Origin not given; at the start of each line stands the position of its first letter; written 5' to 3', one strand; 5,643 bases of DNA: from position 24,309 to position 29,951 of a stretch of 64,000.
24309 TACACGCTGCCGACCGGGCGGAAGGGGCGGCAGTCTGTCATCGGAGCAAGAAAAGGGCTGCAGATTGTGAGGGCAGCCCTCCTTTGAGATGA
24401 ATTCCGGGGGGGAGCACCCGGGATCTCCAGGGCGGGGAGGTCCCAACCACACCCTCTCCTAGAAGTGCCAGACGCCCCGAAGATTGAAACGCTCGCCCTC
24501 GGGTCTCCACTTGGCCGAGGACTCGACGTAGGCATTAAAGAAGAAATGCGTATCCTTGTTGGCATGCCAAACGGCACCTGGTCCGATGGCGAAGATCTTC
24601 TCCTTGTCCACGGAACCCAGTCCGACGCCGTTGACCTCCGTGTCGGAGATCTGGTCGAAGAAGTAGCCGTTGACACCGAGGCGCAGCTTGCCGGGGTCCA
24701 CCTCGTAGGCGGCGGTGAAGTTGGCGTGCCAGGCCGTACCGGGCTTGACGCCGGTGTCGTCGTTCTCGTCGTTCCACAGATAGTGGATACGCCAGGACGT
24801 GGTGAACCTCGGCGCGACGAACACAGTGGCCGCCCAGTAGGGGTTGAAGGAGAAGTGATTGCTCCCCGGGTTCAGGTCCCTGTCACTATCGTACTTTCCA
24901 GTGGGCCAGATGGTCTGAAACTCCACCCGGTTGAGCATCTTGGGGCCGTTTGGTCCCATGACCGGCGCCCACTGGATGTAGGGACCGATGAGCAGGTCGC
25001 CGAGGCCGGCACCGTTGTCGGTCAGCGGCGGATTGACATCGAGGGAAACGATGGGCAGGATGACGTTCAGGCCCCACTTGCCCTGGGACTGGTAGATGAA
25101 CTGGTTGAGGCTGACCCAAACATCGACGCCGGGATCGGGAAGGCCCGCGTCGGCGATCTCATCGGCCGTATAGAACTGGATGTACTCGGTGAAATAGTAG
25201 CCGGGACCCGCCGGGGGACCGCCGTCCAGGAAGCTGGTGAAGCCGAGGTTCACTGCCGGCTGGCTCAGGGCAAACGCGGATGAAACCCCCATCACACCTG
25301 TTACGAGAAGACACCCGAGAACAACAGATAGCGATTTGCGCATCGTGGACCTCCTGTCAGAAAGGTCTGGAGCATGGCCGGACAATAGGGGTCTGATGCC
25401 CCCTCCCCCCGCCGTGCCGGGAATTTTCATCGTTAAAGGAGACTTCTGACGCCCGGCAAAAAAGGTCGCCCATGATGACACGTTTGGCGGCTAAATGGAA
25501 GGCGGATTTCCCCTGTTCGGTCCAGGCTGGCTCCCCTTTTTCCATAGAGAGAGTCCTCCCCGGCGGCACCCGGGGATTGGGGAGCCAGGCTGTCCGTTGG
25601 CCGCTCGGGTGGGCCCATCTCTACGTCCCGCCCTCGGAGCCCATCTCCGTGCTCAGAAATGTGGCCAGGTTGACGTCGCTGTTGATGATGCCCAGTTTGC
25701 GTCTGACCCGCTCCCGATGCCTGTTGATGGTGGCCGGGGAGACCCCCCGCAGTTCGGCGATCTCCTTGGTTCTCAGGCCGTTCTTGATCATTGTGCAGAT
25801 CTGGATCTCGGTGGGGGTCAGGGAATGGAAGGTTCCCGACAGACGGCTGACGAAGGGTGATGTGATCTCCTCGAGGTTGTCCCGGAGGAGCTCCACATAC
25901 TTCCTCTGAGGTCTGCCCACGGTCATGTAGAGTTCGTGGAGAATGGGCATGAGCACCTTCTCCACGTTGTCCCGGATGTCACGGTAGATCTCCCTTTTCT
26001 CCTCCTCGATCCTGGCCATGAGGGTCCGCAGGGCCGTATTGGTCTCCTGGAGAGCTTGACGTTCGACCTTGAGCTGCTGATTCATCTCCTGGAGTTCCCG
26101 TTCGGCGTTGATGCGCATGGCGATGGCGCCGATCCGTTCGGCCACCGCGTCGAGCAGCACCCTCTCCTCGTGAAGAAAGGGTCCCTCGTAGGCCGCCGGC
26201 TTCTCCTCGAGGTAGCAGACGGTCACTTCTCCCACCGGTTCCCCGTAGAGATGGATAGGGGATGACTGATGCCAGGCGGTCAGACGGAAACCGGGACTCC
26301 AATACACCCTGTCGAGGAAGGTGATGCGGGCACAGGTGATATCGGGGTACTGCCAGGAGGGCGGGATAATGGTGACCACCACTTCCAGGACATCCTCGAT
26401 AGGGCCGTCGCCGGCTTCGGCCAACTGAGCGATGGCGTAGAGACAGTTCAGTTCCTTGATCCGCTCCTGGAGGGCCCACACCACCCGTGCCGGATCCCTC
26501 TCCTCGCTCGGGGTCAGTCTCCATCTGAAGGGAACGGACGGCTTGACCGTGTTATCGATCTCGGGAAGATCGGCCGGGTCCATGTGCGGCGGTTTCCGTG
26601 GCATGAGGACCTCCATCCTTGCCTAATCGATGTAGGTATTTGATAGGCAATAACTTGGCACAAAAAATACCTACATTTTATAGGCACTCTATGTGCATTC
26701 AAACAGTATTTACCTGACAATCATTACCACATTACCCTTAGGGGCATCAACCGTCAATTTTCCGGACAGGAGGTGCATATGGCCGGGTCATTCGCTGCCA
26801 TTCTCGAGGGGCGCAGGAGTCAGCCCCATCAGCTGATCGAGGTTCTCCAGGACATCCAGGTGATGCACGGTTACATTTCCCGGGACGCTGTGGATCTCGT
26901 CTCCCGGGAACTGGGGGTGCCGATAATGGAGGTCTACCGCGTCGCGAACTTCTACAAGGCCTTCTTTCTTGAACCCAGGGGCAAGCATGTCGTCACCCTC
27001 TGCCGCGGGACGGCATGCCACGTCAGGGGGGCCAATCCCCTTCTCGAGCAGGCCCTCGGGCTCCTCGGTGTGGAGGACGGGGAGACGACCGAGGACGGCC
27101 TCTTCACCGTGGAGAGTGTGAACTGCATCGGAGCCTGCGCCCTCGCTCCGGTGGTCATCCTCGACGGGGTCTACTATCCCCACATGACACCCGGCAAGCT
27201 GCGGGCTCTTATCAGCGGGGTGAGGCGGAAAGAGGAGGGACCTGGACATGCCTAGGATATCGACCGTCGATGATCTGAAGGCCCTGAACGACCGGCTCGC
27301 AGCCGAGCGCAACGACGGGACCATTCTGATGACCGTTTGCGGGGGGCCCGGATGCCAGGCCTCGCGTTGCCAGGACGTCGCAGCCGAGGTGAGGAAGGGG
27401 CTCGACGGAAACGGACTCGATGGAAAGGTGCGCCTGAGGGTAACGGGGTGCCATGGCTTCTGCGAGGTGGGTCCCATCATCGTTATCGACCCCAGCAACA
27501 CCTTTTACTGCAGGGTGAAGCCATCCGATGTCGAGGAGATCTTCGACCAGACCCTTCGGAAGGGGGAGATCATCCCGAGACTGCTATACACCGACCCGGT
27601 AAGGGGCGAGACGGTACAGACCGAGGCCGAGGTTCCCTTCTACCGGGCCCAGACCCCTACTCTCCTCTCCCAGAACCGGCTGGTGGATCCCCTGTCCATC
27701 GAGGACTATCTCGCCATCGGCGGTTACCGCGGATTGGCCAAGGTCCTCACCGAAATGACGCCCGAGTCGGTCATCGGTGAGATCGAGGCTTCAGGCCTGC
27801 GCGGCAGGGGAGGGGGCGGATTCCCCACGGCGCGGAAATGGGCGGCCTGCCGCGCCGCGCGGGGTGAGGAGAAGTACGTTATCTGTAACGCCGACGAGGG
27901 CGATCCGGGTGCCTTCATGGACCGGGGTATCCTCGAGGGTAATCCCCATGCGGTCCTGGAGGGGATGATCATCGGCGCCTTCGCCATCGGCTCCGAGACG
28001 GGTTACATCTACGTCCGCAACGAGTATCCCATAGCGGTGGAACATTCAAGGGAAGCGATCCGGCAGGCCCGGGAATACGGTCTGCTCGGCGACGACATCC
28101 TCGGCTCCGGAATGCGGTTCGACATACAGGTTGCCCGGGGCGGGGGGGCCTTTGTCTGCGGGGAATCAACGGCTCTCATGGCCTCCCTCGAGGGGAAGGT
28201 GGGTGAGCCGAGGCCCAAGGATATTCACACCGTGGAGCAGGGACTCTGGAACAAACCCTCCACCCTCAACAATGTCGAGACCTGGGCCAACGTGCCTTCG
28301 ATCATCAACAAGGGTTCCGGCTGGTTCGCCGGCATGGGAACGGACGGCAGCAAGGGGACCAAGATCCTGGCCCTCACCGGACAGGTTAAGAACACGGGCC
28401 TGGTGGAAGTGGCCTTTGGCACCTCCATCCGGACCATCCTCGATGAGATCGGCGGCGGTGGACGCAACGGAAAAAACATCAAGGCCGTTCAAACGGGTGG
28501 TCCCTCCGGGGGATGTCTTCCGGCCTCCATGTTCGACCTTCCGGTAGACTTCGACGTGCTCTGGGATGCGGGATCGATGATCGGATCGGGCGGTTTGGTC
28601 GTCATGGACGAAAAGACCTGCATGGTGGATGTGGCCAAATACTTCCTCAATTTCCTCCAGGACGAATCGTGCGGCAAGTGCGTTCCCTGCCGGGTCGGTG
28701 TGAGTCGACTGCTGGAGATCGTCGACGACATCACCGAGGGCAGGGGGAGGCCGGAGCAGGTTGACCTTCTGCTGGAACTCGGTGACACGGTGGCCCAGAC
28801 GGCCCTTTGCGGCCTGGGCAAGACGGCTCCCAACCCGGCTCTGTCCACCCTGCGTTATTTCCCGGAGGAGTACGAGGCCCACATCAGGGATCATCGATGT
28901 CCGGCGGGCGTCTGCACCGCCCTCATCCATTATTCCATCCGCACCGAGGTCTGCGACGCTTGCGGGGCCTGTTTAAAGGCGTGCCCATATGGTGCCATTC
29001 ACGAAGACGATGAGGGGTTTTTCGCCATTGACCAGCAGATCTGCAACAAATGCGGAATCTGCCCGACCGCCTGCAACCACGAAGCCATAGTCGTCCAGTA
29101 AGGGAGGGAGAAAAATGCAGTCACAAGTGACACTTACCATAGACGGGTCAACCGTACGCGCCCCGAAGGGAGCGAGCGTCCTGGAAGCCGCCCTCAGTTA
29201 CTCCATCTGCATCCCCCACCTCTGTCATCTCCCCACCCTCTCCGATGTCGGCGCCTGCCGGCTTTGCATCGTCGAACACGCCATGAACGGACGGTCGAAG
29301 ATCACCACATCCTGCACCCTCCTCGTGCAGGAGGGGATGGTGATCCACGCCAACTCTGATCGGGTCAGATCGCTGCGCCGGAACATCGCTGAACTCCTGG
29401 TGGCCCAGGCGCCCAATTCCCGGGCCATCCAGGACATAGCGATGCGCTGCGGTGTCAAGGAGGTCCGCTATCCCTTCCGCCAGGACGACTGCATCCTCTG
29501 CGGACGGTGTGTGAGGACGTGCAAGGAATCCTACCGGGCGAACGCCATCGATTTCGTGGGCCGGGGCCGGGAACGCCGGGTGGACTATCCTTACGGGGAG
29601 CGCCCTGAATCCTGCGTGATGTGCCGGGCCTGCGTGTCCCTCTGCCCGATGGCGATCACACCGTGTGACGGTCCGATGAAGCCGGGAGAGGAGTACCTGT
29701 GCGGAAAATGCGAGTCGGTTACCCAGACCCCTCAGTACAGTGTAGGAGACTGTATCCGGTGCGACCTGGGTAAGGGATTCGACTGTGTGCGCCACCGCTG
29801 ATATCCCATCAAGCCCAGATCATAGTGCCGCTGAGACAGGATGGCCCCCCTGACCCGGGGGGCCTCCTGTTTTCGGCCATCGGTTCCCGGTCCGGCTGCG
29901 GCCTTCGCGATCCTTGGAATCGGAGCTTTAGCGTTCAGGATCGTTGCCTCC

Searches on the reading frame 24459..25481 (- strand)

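Call 56: search_protein_families(library=pfam, proteins=[window:24459-25481:-], max_evalue=0.0001)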
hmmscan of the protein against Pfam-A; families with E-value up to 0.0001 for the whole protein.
window:24459-25481:- (340 aa): 1 family
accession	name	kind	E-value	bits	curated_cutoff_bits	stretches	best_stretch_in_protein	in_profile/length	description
PF13557.12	Phenol_MetA_deg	-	1.3e-52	179.7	22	1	114-335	13-241/242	Putative MetA-pathway of phenol degradation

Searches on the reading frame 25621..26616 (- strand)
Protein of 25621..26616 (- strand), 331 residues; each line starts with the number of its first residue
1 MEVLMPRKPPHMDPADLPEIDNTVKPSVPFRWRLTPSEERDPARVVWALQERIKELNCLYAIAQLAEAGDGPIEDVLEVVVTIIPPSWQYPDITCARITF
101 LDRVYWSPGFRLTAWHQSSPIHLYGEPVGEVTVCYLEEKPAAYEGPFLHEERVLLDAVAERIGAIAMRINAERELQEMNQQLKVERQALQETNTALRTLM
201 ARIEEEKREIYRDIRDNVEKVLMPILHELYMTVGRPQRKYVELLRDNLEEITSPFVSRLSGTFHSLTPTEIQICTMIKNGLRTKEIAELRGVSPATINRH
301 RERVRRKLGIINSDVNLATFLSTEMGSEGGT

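Call 56: search_protein_families(library=pfam, proteins=[window:25621-26616:-], max_evalue=0.0001)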
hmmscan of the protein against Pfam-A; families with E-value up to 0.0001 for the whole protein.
window:25621-26616:- (331 aa): 2 families
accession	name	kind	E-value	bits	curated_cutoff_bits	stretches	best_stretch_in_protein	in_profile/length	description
PF00196.25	GerE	-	3.3e-11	43.1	23.5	1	264-317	1-53/57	Bacterial regulatory proteins, luxR family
PF08281.18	Sigma70_r4_2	-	7.9e-05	22.7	25.7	0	279-308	25-54/54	Sigma-70, region 4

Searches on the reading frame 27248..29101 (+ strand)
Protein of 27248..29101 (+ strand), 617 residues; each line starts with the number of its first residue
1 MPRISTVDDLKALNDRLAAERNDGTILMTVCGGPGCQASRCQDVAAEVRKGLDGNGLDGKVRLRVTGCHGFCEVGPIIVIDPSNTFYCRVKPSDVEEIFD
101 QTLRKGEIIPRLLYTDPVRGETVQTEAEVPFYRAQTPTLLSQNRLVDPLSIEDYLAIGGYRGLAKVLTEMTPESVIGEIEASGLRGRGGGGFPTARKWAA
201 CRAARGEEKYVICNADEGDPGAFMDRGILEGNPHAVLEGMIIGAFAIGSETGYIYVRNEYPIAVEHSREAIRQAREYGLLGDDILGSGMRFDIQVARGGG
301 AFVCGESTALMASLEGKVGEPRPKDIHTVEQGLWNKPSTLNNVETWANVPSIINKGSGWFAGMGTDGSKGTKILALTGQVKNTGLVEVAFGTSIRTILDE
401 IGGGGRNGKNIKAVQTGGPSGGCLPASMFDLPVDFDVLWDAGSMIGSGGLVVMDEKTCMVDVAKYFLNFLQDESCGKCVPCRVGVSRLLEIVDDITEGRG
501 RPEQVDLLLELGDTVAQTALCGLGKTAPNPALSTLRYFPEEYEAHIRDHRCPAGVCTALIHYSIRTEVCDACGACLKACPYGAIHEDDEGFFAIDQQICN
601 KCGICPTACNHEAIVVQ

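Call 57: search_protein_families(library=pfam, proteins=[window:27248-29101:+], max_evalue=0.0001)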
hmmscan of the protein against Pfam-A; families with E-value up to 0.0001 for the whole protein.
window:27248-29101:+ (617 aa): 7 families
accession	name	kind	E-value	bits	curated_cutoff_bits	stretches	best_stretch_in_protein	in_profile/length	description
PF01512.22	Complex1_51K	-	5.4e-43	146.9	31.2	1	179-350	1-149/150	Nuo51 FMN-binding domain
PF10589.14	NADH_4Fe-4S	-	7.8e-32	109.4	23.5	1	461-545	1-85/85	NADH-ubiquinone oxidoreductase-F iron-sulfur binding region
PF01257.25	2Fe-2S_thioredx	-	7.2e-07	29.6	24.8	1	22-101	62-143/145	Thioredoxin-like [2Fe-2S] ferredoxin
PF13187.11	Fer4_9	-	1.5e-06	28.5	27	1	569-614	2-52/52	4Fe-4S dicluster domain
PF00037.32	Fer4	-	4.4e-06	26.7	21.1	1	563-584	2-23/24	4Fe-4S binding domain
PF12837.12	Fer4_6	-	7e-06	26.2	25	0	566-584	6-24/24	4Fe-4S binding domain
PF12838.12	Fer4_7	-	3.1e-05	24.8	27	1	569-613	2-52/52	4Fe-4S dicluster domain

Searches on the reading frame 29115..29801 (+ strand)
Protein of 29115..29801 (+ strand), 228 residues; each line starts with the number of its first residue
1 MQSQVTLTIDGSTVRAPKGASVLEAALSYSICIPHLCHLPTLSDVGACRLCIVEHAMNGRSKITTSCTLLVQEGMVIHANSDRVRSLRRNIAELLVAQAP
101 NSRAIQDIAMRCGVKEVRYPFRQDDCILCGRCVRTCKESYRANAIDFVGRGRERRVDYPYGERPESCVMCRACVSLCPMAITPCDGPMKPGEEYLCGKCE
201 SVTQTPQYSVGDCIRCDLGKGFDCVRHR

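Call 57: search_protein_families(library=pfam, proteins=[window:29115-29801:+], max_evalue=0.0001)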
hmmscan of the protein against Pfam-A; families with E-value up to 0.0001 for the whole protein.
window:29115-29801:+ (228 aa): 4 families
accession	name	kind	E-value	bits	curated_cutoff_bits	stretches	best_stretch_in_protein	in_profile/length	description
PF13510.11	Fer2_4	-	9.6e-17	61.3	22.8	1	3-81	2-81/82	2Fe-2S iron-sulfur cluster binding domain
PF12838.12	Fer4_7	-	1.4e-09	38.7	27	1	126-180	2-51/52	4Fe-4S dicluster domain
PF14697.11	Fer4_21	-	4.1e-07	30.5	35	1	123-180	5-56/59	4Fe-4S dicluster domain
PF13183.11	Fer4_8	-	3.5e-06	27.9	27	1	124-181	3-68/68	4Fe-4S dicluster domain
